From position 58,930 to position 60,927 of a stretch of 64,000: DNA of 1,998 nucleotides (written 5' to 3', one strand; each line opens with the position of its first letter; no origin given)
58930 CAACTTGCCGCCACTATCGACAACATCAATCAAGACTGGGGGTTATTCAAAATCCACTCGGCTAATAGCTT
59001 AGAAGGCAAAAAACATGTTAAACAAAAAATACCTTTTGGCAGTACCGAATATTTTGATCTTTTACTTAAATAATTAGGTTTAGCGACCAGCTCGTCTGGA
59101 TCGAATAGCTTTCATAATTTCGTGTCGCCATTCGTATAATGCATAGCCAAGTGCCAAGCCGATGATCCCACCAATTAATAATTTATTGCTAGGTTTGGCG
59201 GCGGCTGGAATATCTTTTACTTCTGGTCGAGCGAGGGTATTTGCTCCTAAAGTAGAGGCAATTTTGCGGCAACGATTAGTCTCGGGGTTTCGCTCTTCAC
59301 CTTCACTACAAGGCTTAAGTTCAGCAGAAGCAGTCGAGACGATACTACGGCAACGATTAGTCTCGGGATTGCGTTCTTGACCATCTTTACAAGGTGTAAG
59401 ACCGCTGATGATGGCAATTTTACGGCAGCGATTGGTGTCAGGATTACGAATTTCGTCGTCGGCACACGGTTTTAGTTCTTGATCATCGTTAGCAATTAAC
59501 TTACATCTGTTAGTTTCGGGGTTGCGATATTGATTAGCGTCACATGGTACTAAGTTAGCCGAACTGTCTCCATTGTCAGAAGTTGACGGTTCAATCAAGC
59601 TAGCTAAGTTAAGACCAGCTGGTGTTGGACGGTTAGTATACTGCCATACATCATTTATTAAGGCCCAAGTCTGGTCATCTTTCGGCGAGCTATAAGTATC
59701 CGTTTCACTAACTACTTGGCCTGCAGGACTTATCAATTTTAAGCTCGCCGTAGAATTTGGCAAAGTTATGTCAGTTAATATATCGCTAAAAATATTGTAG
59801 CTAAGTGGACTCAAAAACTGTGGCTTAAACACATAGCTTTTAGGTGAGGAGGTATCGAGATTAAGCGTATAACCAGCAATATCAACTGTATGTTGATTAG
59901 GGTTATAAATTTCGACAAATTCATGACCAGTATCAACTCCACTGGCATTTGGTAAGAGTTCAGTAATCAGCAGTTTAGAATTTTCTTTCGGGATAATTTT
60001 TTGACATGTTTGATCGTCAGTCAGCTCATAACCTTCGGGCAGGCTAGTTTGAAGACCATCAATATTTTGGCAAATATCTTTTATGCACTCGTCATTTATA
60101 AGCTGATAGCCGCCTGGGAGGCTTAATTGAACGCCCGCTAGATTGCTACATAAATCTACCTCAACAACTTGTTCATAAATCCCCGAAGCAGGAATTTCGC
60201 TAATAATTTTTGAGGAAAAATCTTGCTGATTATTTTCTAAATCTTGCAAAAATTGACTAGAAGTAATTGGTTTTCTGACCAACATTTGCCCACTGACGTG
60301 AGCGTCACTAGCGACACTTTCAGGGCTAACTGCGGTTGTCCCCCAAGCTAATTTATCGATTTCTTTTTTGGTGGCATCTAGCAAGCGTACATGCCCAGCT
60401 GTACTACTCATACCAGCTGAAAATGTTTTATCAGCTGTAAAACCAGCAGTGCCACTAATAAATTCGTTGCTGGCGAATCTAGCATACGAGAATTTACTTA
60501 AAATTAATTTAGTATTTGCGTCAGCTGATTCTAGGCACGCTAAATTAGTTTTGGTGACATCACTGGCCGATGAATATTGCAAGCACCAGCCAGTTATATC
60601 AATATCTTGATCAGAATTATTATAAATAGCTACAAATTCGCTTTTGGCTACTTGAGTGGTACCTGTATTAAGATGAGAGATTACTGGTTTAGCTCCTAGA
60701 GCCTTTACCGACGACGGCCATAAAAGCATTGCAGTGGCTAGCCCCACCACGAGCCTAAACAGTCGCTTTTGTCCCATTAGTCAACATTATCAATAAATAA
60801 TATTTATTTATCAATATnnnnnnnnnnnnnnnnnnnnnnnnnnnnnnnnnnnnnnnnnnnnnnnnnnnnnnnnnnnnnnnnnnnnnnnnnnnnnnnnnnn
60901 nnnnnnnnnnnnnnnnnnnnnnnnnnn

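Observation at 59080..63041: Candidate minimal DNA-uptake module: secreted His-Me nuclease, ComEC lacking its nuclease domain, and a surface lamin-tail protein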

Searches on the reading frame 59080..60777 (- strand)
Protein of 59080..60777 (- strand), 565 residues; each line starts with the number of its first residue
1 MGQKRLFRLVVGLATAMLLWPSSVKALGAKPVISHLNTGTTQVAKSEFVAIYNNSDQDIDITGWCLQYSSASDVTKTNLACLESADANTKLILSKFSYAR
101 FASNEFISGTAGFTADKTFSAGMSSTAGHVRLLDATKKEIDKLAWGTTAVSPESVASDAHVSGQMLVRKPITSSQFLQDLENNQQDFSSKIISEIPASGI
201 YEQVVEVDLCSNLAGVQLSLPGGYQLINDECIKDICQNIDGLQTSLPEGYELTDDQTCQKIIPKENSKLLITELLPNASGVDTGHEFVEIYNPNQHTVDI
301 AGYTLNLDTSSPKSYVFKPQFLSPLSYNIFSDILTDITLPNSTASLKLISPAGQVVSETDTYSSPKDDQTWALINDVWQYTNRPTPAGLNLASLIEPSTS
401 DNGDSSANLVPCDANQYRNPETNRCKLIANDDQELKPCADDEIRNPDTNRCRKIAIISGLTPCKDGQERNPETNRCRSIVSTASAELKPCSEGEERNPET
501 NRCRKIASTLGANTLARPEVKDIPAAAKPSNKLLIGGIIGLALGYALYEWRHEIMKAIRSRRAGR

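Call 3: search_protein_families(library=pfam, proteins=[window:59080-60777:-], max_evalue=0.01)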
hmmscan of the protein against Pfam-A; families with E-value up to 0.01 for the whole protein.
window:59080-60777:- (565 aa): 1 family
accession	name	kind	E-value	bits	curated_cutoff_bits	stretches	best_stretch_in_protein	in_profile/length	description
PF00932.25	LTD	-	1.6e-21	77.2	34.3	2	32-146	9-108/109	Lamin Tail Domain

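Call 4: search_protein_families(library=ncbifam, proteins=[window:59080-60777:-], max_evalue=0.01)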
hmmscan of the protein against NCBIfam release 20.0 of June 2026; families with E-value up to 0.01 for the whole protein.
window:59080-60777:- (565 aa): 1 family
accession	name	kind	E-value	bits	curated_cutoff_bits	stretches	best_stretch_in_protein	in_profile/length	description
NF033680.1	exonuc_ExeM-GG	exception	0.00078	17.6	1300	0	44-92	36-87/884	extracellular exonuclease ExeM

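Call 41: find_homologous_proteins(query=window:59080-60777:-)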
Query window:59080-60777:- (565 aa): 2952 proteins with E <= 0.001 among 8000 candidates; the best 120 are listed.
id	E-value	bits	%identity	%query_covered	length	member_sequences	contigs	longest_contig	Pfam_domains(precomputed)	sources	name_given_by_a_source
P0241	0.0e+0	1275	100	100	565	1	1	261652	PF00932.26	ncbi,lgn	-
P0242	1.1e-275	934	71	100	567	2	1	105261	PF00932.26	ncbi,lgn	-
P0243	6.4e-186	637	53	99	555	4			PF00932.26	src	-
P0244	1.3e-184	633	53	95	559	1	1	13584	PF00932.26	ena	-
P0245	6.1e-183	627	53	99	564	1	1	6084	PF00932.26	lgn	-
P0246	2.9e-178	612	52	96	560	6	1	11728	PF00932.26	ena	-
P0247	2.1e-175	603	53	95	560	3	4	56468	PF00932.26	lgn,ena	-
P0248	1.9e-174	599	49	98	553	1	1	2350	PF00932.26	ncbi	-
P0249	4.4e-173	595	50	98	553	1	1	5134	PF00932.26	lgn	-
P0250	6.5e-173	594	50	98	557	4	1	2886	PF00932.26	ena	-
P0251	4.7e-170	585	51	98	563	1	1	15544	PF00932.26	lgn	-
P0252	5.2e-170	585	48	98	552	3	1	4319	PF00932.26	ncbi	-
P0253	7.3e-170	584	52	97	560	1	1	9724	PF00932.26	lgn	-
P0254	6.8e-169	581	49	99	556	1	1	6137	PF00932.26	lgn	-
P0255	1.4e-168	580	49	99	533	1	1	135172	PF00932.26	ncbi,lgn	-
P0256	1.5e-168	580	50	99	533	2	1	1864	PF00932.26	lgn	-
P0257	1.4e-166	574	50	97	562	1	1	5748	PF00932.26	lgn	-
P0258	1.2e-165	570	50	99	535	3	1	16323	PF00932.26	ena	-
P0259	1.3e-163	564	51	95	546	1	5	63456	PF00932.26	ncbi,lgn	-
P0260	7.1e-163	561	49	95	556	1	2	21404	PF00932.26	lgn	-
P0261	3.3e-159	549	46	99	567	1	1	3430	PF00932.26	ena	-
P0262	3.5e-157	543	47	98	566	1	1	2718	PF00932.26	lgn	-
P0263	3.2e-155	536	49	94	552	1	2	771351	PF00932.26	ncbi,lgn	-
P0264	9.0e-155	535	47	93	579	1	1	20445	PF00932.26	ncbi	-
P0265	5.7e-154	532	39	52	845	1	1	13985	PF00932.26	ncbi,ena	-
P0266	1.6e-149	517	46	98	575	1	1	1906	PF00932.26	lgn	-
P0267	1.2e-148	514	45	98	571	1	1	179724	PF00932.26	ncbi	-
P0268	1.6e-147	511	46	99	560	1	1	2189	PF00932.26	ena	-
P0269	1.2e-146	508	44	98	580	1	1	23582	PF25314.2,PF00932.26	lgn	-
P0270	5.0e-146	506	46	95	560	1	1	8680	PF00932.26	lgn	-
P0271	6.5e-146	505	47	98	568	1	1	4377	PF00932.26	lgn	-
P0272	9.4e-146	505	44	100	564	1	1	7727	PF00932.26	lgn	-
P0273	4.3e-145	503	47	92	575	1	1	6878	PF00932.26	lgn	-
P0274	4.5e-145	503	45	94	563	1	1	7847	PF00932.26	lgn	-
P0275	2.0e-144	500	47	99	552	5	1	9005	PF00932.26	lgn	-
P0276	3.4e-144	500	47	90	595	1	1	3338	PF00932.26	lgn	-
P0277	7.4e-144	499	44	97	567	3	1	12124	PF00932.26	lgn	-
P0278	5.8e-142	492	43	98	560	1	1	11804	PF00932.26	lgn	-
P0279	6.5e-142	492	43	96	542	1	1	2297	PF00932.26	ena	-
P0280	5.0e-141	489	47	95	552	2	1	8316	PF00932.26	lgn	-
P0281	5.4e-141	489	45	100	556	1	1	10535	PF00932.26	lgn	-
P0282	5.3e-140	486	43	99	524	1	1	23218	PF00932.26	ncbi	-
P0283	5.8e-140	486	47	96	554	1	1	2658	PF00932.26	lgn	-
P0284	8.1e-140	485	44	95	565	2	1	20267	PF00932.26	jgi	jgi:hypothetical protein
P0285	1.1e-139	485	48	96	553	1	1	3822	PF00932.26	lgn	-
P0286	3.0e-139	483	43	98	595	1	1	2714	PF00932.26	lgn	-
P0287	4.1e-139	483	40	98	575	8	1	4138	PF00932.26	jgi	jgi:hypothetical protein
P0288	4.5e-139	483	43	91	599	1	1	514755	PF00932.26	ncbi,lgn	-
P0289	3.8e-138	480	44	99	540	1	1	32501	PF00932.26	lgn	-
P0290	1.0e-137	478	44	96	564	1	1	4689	PF00932.26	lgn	-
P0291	1.3e-137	478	44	98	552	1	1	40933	PF00932.26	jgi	jgi:hypothetical protein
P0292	1.3e-137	478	42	100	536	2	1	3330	PF00932.26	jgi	jgi:hypothetical protein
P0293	4.4e-137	476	46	95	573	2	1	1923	PF00932.26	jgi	-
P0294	1.5e-136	474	44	95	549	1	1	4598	PF00932.26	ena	-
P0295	6.1e-136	472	47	97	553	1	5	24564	PF00932.26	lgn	-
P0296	1.9e-135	471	43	99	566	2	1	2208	PF00932.26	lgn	-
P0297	6.6e-135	469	41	99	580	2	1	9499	PF00932.26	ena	-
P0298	8.1e-135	469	43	99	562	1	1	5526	PF00932.26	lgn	-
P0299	8.6e-135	469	43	97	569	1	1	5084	PF00932.26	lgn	-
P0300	9.3e-135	468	44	99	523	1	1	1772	PF00932.26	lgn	-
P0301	1.4e-134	468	36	96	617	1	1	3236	PF00932.26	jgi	-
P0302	2.0e-134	467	43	98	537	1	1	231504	PF00932.26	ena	-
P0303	3.4e-134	467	43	99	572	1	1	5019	PF00932.26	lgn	-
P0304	1.1e-133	465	44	97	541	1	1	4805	PF00932.26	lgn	-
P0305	1.3e-133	465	40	95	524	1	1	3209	PF00932.26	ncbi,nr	ncbi:lamin tail domain-containing protein [Candidatus Saccharibacteria bacterium]|nr:lamin tail doma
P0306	1.7e-133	464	44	92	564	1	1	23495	PF00932.26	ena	-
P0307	2.6e-133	464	41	97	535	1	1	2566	PF00932.26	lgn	-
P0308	5.8e-133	463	39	93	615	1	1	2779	PF00932.26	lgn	-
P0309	7.3e-133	462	43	94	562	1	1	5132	PF00932.26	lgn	-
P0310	9.1e-133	462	39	99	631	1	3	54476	PF00932.26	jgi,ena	-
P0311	1.1e-132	462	42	92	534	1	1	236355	PF00932.26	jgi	jgi:hypothetical protein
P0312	1.3e-132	461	45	97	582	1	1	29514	PF00932.26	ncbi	-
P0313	1.3e-132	461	44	96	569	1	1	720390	PF00932.26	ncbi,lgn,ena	-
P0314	1.5e-132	461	42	99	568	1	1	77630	PF00932.26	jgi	jgi:hypothetical protein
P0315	1.7e-132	461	43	99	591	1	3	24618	PF00932.26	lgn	-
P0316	1.8e-132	461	45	96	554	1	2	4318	PF00932.26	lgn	-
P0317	4.5e-132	460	41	99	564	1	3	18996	PF00932.26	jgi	-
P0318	1.0e-130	455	43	94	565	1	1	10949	PF00932.26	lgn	-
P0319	1.2e-130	455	43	99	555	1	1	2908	PF00932.26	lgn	-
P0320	1.4e-130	455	43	93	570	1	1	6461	PF00932.26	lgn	-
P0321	1.7e-130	454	45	91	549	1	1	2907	PF00932.26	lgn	-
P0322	2.6e-130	454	42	94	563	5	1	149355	PF00932.26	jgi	jgi:hypothetical protein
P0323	2.6e-130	454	45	89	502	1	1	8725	PF00932.26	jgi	-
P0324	3.6e-130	453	42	97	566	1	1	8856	PF00932.26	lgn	-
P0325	5.1e-130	453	44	93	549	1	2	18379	PF00932.26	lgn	-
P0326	6.0e-130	453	40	99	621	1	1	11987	PF00932.26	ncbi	-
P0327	8.4e-130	452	39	92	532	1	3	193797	PF00932.26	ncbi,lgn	-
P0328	9.5e-130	452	41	99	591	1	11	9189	PF00932.26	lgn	-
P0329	1.0e-129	452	42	99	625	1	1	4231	PF00932.26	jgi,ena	jgi:hypothetical protein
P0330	1.1e-129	452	48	83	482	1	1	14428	PF00932.26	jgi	jgi:hypothetical protein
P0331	1.4e-129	451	41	99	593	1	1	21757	PF00932.26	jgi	jgi:hypothetical protein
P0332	2.8e-129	450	43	100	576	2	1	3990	PF00932.26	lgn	-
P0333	4.3e-129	450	41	99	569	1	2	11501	PF00932.26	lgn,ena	-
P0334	5.8e-129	449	44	93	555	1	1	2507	PF00932.26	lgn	-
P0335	7.7e-129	449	44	91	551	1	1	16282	PF00932.26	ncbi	-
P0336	8.9e-129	449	41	99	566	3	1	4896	PF00932.26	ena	-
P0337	9.6e-129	449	40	98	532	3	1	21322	PF00932.26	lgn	-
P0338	2.2e-128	447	41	98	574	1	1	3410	PF00932.26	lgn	-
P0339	1.0e-127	445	42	99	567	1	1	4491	PF00932.26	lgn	-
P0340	1.3e-127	445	38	100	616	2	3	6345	PF00932.26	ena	-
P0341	1.6e-127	445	41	99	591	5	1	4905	PF00932.26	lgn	-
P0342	2.0e-127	444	41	91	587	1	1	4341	PF00932.26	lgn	-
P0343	2.2e-127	444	39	98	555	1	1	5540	PF00932.26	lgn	-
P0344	3.1e-127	444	37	97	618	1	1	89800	PF00932.26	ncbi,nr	ncbi:lamin tail domain-containing protein [Patescibacteria group bacterium]|nr:MAG: lamin tail domai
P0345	4.6e-127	443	45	97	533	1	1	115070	PF00932.26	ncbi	-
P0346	6.0e-127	443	39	98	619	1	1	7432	PF00932.26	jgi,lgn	jgi:hypothetical protein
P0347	7.5e-127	442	40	98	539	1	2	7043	PF00932.26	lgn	-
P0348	8.0e-127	442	40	95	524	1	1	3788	PF00932.26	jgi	-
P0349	1.6e-126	441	37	98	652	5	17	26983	PF00932.26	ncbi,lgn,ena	-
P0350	2.1e-126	441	42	98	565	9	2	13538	PF00932.26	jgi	jgi:hypothetical protein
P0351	2.5e-126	441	38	98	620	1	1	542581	PF00932.26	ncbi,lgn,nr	ncbi:MAG: hypothetical protein JWN26_301 [Candidatus Saccharibacteria bacterium]|nr:hypothetical pro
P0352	4.4e-126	440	41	98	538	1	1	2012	PF00932.26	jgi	-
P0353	5.4e-126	440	40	97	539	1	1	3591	PF00932.26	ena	-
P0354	5.8e-126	439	38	96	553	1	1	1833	PF00932.26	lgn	-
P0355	6.6e-126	439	40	98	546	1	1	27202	PF00932.26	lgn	-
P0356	7.2e-126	439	43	99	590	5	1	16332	PF00932.26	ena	-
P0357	1.5e-125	438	42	94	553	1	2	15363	PF00932.26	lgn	-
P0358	4.6e-125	436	39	99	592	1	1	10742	PF00932.26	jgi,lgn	jgi:hypothetical protein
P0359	5.5e-125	436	36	99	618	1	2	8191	PF00932.26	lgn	-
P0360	6.5e-125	436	41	92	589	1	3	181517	PF00932.26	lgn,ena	-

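Call 61: search_solved_structures(query=window:59080-60777:-, max_evalue=1)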
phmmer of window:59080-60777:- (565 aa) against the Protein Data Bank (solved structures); distinct sequences matched with E-value up to 1: 0.

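Call 72: search_protein_families(library=padloc, proteins=[window:59080-60777:-], max_evalue=0.01)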
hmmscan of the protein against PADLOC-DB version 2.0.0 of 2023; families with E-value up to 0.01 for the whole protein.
window:59080-60777:- (565 aa): 0 families

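Call 78: predict_structure(alignment_id=A3)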
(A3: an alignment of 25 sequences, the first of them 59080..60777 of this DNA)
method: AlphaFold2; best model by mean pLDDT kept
length: 565 residues; sequences in the alignment: 25
mean_pLDDT: 79.0   pTM: 0.41
mean pLDDT of the five models: 79.0, 76.6, 76.4, 76.2, 75.0
residues with pLDDT >= 90: 187; 70-90: 253; 50-70: 67; < 50: 58
segments of 3 or more residues with pLDDT < 50: 20-26, 396-409, 430-435, 480-487, 508-527
pLDDT, mean of each block of 10 residues (from residue 1): 75 70 52 91 77 95 96 93 90 97 92 93 92 96 94 93 92 90 95 90 83 79 80 81 75 80 66 82 81 88 89 88 91 86 90 89 83 90 88 59 36 71 63 57 74 61 76 67 54 77 62 36 44 77 86 81 65
secondary structure, 60 per line:
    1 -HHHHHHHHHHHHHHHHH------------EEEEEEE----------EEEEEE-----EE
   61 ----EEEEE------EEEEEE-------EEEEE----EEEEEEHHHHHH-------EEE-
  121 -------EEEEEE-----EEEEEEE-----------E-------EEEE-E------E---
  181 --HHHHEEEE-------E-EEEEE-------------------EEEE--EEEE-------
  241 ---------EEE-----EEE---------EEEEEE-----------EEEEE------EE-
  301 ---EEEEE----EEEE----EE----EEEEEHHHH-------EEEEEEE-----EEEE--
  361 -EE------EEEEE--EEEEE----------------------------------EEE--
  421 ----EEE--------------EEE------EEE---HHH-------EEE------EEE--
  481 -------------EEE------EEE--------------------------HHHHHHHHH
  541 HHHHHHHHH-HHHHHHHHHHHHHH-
elements in order: H2-18 E31-37 E48-53 E65-69 E76-81 E89-93 E98-103 H104-109 E117-119 E128-133 E139-145 E165-168 H183-186 E187-190 E200-204 E224-227 E230-233 E250-252 E258-260 E270-275 E287-291 E304-308 E313-316 E327-331 H332-335 E343-349 E355-358 E370-374 E377-381 E416-418 E425-427 E442-444 E451-453 E467-469 E476-478 E494-496 E503-505 H532-549 H551-564

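Call 80: fold_search(model_id=the predicted structure, library=pdb)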
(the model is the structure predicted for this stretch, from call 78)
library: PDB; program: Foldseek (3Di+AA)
matches with E <= 10: 1267; with E <= 0.001: 51
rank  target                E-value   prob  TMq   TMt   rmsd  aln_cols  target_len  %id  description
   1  1f13_A                1.5e-05  1.00  0.13  0.10  32.3       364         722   10  RECOMBINANT HUMAN CELLULAR COAGULATION FACTOR XIII (released 1998-08-12)
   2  3jt0_A                1.8e-05  1.00  0.16  0.72   3.3       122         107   16  Crystal Structure of the C-terminal fragment (426-558) Lamin-B1 from Homo sapiens, Northeast Structural Genomics Conso (released 2009-09-22)
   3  6rpr_B                1.8e-05  1.00  0.16  0.68   3.4       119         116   12  LEM domain of Emerin mutant T43I in complex with BAF dimer and the Igfold of the lamin A/C (released 2020-03-04)
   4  1ifr                  2.0e-05  1.00  0.16  0.70   3.2       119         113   13  Structure of Lamin A/C Globular Domain (released 2002-07-17)
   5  3umn_A                2.3e-05  1.00  0.16  0.66   3.6       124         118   14  Crystal Structure of Lamin-B1 (released 2011-11-30)
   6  2lll_MODEL_1_A        2.3e-05  1.00  0.17  0.68   4.7       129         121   16  Solution NMR structure of C-terminal globular domain of human Lamin-B2, Northeast Structural Genomics Consorti (released 2011-12-07)
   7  3gef_A                2.4e-05  1.00  0.16  0.70   3.1       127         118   13  Crystal structure of the R482W mutant of lamin A/C (released 2009-08-04)
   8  6ghd_F                2.7e-05  1.00  0.16  0.66   3.4       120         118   12  Structural analysis of the ternary complex between lamin A/C, BAF and emerin identifies an interface disrupted in auto (released 2018-08-08)
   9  1f13_B                2.7e-05  0.99  0.11  0.09  31.6       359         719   10  RECOMBINANT HUMAN CELLULAR COAGULATION FACTOR XIII (released 1998-08-12)
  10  7yvd_C                3.0e-05  1.00  0.16  0.62   3.1       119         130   12  The crystal structure of the progerin C-terminal peptide and the Ig-like domain of lamin A/C (released 2023-08-30)
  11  3umn_B                3.0e-05  1.00  0.16  0.67   3.3       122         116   15  Crystal Structure of Lamin-B1 (released 2011-11-30)
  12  1ex0_A                3.2e-05  0.99  0.12  0.10  31.3       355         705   10  HUMAN FACTOR XIII, MUTANT W279F ZYMOGEN (released 2003-12-23)
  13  7crg_B                4.0e-05  1.00  0.16  0.60   3.5       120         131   12  Beta-strand-mediated dimeric formation of the extended Ig-like domains of human lamin A/C (released 2021-08-25)
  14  6ghd_B                4.4e-05  1.00  0.16  0.67   3.2       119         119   12  Structural analysis of the ternary complex between lamin A/C, BAF and emerin identifies an interface disrupted in auto (released 2018-08-08)
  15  7crg_A                4.4e-05  1.00  0.16  0.61   3.2       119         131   12  Beta-strand-mediated dimeric formation of the extended Ig-like domains of human lamin A/C (released 2021-08-25)
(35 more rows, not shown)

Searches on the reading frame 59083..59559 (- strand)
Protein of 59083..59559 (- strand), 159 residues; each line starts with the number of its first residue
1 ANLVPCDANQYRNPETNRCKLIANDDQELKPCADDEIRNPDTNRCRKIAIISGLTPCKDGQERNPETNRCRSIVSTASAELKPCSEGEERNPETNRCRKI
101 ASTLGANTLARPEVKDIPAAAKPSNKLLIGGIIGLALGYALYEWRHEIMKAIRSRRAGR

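Call 69: search_protein_families(library=pfam, proteins=[window:59083-59559:-], max_evalue=10)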
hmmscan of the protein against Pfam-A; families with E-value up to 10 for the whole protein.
seq(159 aa): 4 families
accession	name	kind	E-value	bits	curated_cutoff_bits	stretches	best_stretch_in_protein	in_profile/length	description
PF25314.1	TNFR_nem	-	0.0068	16.8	27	2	57-72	18-33/34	TNF receptor-like domain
PF16427.10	DUF5024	-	0.11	13.2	25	0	62-80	24-42/104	Domain of unknown function (DUF5024)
PF24748.1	Galaxin_repeat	-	0.28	11.6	28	1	6-98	4-101/131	Galaxin-like repeats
PF01821.23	ANATO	-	8.2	7.9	21.4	1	57-77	2-22/36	Anaphylotoxin-like domain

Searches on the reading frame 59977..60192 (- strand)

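Call 69: search_protein_families(library=pfam, proteins=[window:59977-60192:-], max_evalue=10)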
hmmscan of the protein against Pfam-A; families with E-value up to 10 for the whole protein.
seq(72 aa): 2 families
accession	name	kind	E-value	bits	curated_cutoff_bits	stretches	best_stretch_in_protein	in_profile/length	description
PF19822.4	DUF6304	-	0.042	14.1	35.8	1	42-64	132-154/156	Family of unknown function (DUF6304)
PF08765.17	Mor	-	0.045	14.2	24.9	1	11-67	36-92/107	Mor transcription activator family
